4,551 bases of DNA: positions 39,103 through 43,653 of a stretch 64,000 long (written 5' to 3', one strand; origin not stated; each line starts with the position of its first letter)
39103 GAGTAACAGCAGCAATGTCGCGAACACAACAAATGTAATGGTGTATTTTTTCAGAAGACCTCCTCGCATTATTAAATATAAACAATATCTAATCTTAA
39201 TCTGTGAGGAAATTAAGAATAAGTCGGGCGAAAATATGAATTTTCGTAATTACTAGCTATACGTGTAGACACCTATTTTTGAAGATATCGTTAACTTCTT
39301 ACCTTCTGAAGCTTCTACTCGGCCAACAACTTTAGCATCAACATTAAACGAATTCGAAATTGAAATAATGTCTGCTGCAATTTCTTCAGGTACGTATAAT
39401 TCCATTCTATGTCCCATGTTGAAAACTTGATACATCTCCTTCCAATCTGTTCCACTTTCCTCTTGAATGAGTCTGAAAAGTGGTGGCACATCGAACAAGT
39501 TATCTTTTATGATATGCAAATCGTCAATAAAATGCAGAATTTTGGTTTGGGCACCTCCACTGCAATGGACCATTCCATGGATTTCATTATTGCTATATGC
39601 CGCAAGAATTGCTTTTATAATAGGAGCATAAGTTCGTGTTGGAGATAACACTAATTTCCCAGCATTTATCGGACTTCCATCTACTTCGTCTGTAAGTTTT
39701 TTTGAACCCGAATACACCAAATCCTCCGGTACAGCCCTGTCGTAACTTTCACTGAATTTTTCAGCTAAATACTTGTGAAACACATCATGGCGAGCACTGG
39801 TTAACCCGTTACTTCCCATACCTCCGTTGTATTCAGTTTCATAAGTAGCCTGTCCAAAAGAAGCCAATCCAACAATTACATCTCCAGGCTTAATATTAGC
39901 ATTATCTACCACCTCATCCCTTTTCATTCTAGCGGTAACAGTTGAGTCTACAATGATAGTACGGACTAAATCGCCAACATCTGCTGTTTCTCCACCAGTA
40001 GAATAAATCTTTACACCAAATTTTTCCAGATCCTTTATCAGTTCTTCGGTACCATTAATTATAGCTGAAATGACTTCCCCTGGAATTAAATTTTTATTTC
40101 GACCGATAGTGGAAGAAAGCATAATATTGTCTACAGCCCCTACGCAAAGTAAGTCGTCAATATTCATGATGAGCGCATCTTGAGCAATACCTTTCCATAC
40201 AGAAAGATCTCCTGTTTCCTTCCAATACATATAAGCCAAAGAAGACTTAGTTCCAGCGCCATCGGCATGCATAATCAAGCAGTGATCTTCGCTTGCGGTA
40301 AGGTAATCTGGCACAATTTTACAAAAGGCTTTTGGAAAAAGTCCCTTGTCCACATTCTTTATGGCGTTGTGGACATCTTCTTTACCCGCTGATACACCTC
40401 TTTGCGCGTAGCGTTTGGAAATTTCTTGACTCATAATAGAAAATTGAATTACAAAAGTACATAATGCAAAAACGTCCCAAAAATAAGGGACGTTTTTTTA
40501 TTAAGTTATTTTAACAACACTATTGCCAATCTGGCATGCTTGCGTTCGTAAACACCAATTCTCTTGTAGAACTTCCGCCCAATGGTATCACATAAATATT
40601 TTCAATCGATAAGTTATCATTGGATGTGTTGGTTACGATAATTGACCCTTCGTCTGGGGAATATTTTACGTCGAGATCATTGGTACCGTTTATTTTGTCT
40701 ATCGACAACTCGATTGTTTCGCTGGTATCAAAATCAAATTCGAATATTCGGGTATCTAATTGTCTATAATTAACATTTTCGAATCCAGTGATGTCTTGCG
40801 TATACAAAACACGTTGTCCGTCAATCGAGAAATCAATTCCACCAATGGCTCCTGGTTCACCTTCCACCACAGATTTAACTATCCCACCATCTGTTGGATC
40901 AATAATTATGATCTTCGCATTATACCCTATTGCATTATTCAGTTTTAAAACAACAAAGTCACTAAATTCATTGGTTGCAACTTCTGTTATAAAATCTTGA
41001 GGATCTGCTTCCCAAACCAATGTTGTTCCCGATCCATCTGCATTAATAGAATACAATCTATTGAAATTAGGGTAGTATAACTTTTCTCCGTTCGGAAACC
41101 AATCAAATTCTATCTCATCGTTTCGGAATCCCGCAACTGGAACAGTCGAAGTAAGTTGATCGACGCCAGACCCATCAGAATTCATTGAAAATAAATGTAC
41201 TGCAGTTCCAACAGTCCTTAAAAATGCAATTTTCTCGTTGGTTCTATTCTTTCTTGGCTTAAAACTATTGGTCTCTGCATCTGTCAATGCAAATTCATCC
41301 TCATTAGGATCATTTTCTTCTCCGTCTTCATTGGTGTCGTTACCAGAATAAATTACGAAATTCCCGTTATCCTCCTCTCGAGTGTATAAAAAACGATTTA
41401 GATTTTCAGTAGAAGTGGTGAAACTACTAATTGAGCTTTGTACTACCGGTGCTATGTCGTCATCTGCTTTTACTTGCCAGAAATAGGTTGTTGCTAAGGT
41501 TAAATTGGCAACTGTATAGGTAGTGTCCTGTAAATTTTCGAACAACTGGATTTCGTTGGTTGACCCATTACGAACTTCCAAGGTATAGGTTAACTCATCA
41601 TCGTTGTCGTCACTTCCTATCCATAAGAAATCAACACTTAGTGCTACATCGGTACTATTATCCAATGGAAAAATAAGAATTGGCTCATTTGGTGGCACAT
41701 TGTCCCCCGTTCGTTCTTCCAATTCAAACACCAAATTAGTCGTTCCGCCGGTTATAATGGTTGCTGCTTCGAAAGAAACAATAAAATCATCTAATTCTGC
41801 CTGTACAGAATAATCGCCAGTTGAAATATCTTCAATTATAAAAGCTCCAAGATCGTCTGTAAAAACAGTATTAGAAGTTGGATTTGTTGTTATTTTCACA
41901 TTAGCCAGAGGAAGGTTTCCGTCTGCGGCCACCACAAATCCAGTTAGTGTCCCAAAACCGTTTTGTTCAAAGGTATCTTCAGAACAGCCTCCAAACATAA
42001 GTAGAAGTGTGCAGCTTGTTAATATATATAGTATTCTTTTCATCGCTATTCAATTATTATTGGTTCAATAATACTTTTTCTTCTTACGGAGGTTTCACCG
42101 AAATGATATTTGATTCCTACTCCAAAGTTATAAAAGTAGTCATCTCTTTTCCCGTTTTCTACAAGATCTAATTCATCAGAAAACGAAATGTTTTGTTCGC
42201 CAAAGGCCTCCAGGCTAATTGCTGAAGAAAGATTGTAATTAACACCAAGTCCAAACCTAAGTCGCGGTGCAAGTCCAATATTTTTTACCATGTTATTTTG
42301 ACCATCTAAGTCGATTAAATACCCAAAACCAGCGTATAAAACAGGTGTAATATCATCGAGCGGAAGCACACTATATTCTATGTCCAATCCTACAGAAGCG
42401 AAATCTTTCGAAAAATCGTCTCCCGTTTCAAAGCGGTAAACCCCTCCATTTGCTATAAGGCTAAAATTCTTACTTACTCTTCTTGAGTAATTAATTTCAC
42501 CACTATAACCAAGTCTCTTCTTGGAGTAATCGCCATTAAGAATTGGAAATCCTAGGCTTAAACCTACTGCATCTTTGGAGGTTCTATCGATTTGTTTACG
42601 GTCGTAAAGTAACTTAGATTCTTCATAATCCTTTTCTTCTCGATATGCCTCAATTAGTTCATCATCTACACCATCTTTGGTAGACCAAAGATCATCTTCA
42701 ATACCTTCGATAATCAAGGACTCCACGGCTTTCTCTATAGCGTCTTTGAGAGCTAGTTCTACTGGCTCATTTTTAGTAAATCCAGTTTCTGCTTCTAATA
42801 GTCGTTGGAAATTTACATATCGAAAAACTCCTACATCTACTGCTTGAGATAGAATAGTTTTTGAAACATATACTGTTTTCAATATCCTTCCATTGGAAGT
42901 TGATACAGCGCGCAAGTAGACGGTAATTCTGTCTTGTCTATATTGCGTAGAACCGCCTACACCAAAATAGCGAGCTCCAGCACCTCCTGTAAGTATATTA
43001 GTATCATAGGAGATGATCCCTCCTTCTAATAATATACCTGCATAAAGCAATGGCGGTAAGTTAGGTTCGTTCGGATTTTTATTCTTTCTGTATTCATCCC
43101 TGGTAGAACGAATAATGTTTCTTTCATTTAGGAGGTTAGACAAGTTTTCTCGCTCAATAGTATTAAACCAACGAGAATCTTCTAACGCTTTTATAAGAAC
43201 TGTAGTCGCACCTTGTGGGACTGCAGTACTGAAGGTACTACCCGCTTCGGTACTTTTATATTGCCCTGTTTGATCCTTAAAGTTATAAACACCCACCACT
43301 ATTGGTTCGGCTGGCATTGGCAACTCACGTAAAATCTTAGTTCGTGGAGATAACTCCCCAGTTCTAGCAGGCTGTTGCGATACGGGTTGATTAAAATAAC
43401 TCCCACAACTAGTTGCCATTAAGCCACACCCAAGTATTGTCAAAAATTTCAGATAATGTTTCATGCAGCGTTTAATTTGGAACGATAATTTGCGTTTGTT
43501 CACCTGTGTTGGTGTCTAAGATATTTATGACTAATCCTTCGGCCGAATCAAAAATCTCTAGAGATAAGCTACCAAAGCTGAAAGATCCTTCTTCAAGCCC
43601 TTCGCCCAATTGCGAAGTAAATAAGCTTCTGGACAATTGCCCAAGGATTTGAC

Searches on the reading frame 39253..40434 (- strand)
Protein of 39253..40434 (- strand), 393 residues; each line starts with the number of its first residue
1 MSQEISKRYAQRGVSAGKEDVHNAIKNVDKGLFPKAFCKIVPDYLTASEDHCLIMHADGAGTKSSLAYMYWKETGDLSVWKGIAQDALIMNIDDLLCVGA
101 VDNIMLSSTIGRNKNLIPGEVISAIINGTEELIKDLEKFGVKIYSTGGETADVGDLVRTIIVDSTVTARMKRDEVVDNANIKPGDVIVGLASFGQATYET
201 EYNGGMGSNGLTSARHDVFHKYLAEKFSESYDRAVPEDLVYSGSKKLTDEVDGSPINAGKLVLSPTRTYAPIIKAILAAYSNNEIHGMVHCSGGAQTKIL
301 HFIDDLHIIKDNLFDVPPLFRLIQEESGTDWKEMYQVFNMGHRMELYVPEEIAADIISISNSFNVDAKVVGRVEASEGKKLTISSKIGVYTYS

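Call 5: search_protein_families(library=pfam, proteins=[window:39253-40434:-], max_evalue=0.01)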
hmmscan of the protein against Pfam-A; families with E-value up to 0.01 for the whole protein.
window:39253-40434:- (393 aa): 2 families
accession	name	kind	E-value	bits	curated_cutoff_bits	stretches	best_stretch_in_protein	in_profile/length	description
PF00586.29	AIRS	-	8.7e-13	49.1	24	1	47-169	9-111/112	AIR synthase related protein, N-terminal domain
PF02769.27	AIRS_C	-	1e-10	42.4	23.1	1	182-382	1-154/156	AIR synthase related protein, C-terminal domain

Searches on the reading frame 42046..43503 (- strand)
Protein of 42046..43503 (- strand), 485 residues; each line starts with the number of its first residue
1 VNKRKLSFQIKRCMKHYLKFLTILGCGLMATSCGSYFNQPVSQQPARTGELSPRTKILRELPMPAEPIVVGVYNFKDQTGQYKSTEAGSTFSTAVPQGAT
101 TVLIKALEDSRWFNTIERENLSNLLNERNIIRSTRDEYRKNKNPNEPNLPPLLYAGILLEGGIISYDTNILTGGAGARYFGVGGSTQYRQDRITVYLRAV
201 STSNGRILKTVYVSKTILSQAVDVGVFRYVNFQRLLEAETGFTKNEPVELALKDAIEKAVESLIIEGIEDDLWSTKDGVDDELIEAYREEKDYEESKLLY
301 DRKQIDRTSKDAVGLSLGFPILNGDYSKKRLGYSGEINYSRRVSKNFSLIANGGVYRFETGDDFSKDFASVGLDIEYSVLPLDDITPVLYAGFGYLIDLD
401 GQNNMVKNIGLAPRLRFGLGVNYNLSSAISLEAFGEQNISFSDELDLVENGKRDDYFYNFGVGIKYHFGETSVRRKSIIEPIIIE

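Call 5: search_protein_families(library=pfam, proteins=[window:42046-43503:-], max_evalue=0.01)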
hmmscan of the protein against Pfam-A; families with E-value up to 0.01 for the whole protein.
window:42046-43503:- (485 aa): 2 families
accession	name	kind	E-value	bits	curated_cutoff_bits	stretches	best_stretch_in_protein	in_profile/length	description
PF03783.19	CsgG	-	1.7e-66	223.9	20.8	1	61-275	3-208/210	Curli production assembly/transport component CsgG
PF13505.12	OMP_b-brl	-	1.4e-06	29.1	28.7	1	313-468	24-175/175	Outer membrane protein beta-barrel domain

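Call 88: search_protein_families(library=ncbifam, proteins=[window:42046-43503:-], max_evalue=0.001)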
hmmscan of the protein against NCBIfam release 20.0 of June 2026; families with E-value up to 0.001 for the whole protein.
window:42046-43503:- (485 aa): 3 families
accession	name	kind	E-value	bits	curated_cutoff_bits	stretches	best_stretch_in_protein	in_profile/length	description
NF011731.0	PRK15184.1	equivalog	7.2e-71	238.9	505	1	51-288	29-269/277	curli production assembly/transport protein CsgG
NF037935.1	holdfast_HfaB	equivalog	9.2e-07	28.3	300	1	70-264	57-257/264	holdfast anchoring protein HfaB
NF052316.1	T9SS_PorG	equivalog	2.5e-05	24.1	130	1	359-461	69-183/209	type IX secretion system protein PorG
